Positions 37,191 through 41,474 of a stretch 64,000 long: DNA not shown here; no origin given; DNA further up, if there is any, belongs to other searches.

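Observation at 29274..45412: Tandem duplication of a two-gene unit (A1-B1 / A2-B2) with the A-to-B coupling preserved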

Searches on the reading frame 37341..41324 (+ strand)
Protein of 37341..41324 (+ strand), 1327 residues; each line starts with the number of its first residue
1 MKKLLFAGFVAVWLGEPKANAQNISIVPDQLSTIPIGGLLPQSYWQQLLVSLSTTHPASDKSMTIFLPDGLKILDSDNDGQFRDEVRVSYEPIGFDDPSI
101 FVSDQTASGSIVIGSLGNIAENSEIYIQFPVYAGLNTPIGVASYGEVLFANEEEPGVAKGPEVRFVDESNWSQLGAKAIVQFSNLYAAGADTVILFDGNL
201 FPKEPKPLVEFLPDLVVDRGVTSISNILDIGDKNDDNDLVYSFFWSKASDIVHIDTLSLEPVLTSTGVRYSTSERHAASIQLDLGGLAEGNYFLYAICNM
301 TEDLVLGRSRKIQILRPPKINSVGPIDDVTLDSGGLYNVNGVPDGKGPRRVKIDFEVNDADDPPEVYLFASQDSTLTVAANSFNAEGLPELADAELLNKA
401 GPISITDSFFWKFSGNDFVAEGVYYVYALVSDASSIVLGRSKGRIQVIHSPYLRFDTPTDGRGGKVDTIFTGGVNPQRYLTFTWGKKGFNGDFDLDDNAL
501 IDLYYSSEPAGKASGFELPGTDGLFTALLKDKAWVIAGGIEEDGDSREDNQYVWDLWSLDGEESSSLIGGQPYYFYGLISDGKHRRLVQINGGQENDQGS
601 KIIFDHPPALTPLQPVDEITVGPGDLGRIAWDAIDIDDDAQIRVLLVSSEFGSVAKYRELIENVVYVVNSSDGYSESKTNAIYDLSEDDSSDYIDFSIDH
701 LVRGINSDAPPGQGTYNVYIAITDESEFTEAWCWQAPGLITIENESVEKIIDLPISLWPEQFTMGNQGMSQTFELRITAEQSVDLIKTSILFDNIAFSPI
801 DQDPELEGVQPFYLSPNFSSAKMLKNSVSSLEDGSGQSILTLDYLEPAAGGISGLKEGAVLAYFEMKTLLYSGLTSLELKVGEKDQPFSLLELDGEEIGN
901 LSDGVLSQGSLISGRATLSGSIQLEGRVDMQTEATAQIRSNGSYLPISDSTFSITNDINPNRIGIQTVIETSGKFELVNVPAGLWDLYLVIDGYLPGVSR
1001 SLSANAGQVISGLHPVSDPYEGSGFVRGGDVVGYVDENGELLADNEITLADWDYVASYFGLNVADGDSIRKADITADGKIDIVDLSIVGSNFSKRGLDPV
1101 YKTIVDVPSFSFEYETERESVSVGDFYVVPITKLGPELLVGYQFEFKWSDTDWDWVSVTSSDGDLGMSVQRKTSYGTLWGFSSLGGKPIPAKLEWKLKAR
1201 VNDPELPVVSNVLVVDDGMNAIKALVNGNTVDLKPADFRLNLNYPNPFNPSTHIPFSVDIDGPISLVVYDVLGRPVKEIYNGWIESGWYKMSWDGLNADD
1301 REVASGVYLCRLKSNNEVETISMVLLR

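Call 4: search_protein_families(library=pfam, proteins=[window:37341-41324:+], max_evalue=0.01)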
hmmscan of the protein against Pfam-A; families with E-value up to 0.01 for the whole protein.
window:37341-41324:+ (1327 aa): 3 families
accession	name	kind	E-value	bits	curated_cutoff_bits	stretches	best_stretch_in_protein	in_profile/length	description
PF13860.13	FlgD_ig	-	2.2e-05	24.8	27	1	1264-1315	22-76/79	FlgD Ig-like domain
PF18962.6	Por_Secre_tail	-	0.00019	22.1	27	0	1244-1319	2-69/75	Secretion system C-terminal sorting domain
PF13620.12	CarboxypepD_reg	-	0.0076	17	32.3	0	959-1009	24-74/82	Carboxypeptidase regulatory-like domain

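Call 13: search_protein_families(library=ncbifam, proteins=[window:37341-41324:+], max_evalue=0.01)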
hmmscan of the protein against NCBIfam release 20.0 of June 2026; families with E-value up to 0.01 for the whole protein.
window:37341-41324:+ (1327 aa): 3 families
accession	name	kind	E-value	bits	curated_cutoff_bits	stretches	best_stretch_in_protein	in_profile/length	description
TIGR04183.1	Por_Secre_tail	domain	1.3e-06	28.3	23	1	1244-1322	2-68/72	T9SS type A sorting domain-containing protein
NF033707.1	T9SS_sortase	equivalog_domain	2e-06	25.7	420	1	1241-1315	999-1078/1095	type IX secretion system sortase PorU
NF052323.1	T9SSA_dep_M6i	equivalog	0.0015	16.6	600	1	1243-1317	960-1029/1043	T9SS-dependent M6-like inactivated metalloprotease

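Call 26: search_protein_families(library=pfam, alignment_id=A1, max_evalue=0.01)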
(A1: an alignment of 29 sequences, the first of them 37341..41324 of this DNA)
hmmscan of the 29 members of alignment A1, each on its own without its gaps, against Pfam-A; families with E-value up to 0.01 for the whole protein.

A. member 1, window:37341-41324:+ (1327 aa): 3 families
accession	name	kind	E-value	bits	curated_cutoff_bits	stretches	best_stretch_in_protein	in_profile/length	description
PF13860.13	FlgD_ig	-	2.2e-05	24.8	27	1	1264-1315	22-76/79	FlgD Ig-like domain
PF18962.6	Por_Secre_tail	-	0.00019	22.1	27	0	1244-1319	2-69/75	Secretion system C-terminal sorting domain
PF13620.12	CarboxypepD_reg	-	0.0076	17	32.3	0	959-1009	24-74/82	Carboxypeptidase regulatory-like domain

B. families by the number of members that match (of 29 scanned): 9 families
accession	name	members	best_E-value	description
PF13860.13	FlgD_ig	29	1.5e-13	FlgD Ig-like domain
PF18962.6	Por_Secre_tail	20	1.1e-05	Secretion system C-terminal sorting domain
PF13620.12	CarboxypepD_reg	19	4.2e-05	Carboxypeptidase regulatory-like domain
PF13585.12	CHU_C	6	0.0013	CHU_C Type IX secretion signal domain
PF00963.24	Cohesin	5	4.7e-08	Cohesin domain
PF09430.16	EMC7_beta-sandw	3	0.00084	ER membrane protein complex subunit 7, beta-sandwich domain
PF13715.12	CarbopepD_reg_2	2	0.0013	CarboxypepD_reg-like domain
PF00404.24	Dockerin_1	2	0.0022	Dockerin type I domain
PF15915.11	BAT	1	0.002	GAF and HTH_10 associated domain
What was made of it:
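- On Cohesin-dockerin (cellulosome-like) assembly system: Pfam hits only 2 of 29 members (call 26).
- On Type II cohesin / X-dockerin anchoring pair: CarboxypepD_reg-like Ig hits occur in 19 of 29 members (call 26).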

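Call 27: search_solved_structures(query=A1, max_evalue=1)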
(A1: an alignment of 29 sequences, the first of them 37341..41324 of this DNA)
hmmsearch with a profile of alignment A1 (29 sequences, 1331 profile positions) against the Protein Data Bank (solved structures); distinct sequences matched with E-value up to 1: 14.
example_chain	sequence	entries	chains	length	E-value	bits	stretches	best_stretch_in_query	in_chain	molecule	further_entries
7eh9_A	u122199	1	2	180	1.4e-06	29.2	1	1262-1318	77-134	Basal-body rod modification protein FlgD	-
7bhq_A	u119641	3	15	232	2.2e-06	28.6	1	1262-1318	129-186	Basal-body rod modification protein FlgD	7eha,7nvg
3osv_A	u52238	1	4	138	1.7e-05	25.6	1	1260-1313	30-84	Flagellar basal-body rod modification protein FlgD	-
5g5d_B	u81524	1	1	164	4.4e-05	24.3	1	971-1097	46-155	CELLULOSOMAL-SCAFFOLDING PROTEIN A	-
3c12_A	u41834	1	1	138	5.3e-05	24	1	1264-1313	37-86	Flagellar protein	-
2b59_B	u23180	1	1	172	8.1e-05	23.4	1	971-1097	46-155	Cellulosomal scaffolding protein A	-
4u3s_B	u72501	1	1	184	0.00041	21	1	971-1098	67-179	Cellulosomal scaffoldin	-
3kcp_A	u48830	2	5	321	0.00053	20.7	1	971-1097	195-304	Cellulosomal-scaffolding protein A | Cellulosome anchoring protein cohesin region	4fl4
4wi0_B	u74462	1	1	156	0.0019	18.8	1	971-1097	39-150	Cellulosomal scaffoldin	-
6za2_A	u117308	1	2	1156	0.0069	17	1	1248-1328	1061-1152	Por secretion system protein porU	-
5k39_B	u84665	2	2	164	0.0073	16.9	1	969-1097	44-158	Dockerin module from a protein of unknown function | Ig domain protein group 2 domain protein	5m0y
2y3n_B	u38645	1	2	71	0.073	13.6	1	1039-1098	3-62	CELLULOSOMAL FAMILY-48 PROCESSIVE GLYCOSIDE HYDROLASE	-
2rrt_A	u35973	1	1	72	0.53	10.7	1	1051-1089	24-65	Calmodulin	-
5m11_A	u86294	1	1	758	0.61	10.5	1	1247-1316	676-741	Immunoreactive 84kD antigen PG93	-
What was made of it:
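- On Cohesin-dockerin (cellulosome-like) assembly system: The A-family profile matches solved dockerin chains at E 4e-5 (call 27).
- On Type II cohesin / X-dockerin anchoring pair: Profile positions 971-1097 align to residues 46-155 of X-Doc chains 2b59_B and 5g5d_B, spanning the X-module and the dockerin (call 27).
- X-dockerin profile hits in the PDB (call 27).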

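Call 28: find_related_loci(query=A1, collection=genome_contigs, flank=10000)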
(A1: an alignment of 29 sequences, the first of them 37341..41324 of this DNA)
Query A1 (1327 aa) in genome_contigs; peptide patterns used: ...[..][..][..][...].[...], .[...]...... (x = any residue, [..] = any of these).
600 stretches matched a pattern (row limit reached: there are more); 590 encode a relative of the query (tblastn E <= 1e-3); the best 80 are kept; 80 distinct loci.
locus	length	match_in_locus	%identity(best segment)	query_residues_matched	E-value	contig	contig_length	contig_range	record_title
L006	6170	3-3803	36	75-1327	0e+0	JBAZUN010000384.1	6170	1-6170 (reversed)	MAG: Candidatus Latescibacterota bacterium isolate SO_2017_GW1_23 NODE_48260_length_6170_cov_0.865299_OW334_2017, whole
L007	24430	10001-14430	37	1189-1327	1e-20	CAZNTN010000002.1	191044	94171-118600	MAG TPA_asm: uncultured Melioribacter sp. isolate binchicken_co266_264 genome assembly, contig: NODE_154_length_191044_c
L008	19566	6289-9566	42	1224-1327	2e-19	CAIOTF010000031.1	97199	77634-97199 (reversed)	MAG: uncultured Ignavibacteriae bacterium isolate KTt_bin-1621 genome assembly, contig: bin-1621:31/54, whole genome sho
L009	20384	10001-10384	38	1198-1327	3e-19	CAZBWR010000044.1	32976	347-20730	MAG TPA_asm: uncultured Chitinophagales bacterium isolate SRP287453_co1_248 genome assembly, contig: NODE_2185_length_32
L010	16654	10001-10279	47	1235-1327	3e-19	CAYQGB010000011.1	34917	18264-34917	MAG TPA_asm: uncultured Calditrichaceae bacterium isolate SRP162660_co2_186 genome assembly, contig: NODE_222_length_349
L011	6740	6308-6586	43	1235-1327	4e-19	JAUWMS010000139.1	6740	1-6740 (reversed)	MAG: Candidatus Latescibacterota bacterium isolate CSMAG_2404 CSMAG_2404_k141_323032_length_6740_cov_7.0000, whole genom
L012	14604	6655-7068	32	1192-1327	3e-18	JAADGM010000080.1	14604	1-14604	MAG: FCB group bacterium isolate M_MetaBat.118 contig-127_6552, whole genome shotgun sequence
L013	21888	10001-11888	42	1203-1327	5e-18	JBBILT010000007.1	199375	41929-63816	MAG: Ignavibacteriales bacterium isolate PLS170224_bin_215 NODE_39_length_199375_cov_2.69346, whole genome shotgun seque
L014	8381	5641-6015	34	1186-1327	4e-18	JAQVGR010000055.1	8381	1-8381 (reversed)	MAG: Candidatus Krumholzibacteriia bacterium isolate STE_187 NODE_23005_length_8381_cov_2.963412_Sandtown_E, whole genom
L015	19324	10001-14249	40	1221-1327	4e-18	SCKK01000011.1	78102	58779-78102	Candidatus Neomarinimicrobiota bacterium strain TS1B10-2 T1B10-2_115, whole genome shotgun sequence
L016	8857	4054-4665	29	1125-1327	5e-18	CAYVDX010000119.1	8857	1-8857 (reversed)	MAG TPA_asm: uncultured Calditrichaceae bacterium isolate SRP163575_co2_215 genome assembly, contig: NODE_10324_length_8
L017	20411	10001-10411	35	1202-1327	6e-18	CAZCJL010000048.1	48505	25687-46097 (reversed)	MAG TPA_asm: uncultured Cytophagia bacterium isolate SRP141376_co4_213 genome assembly, contig: NODE_1297_length_48505_c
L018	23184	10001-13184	25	1035-1327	5e-18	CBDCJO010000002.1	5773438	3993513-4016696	MAG: Candidatus Latescibacterota bacterium isolate e8a457ff-d6c0-45dd-8553-2519624e1a5f genome assembly, contig: contig_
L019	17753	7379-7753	35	1195-1327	5e-18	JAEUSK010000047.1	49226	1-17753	MAG: bacterium isolate new MAG-301 k141_1546051, whole genome shotgun sequence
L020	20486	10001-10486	30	1154-1327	6e-18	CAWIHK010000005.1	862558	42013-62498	MAG: Ignavibacteriota bacterium isolate MFD03726.bin.1.201 genome assembly, contig: contig_80676, whole genome shotgun s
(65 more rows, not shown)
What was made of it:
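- Tried and rejected: genome_contigs scan with the A-family alignment (call 28).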
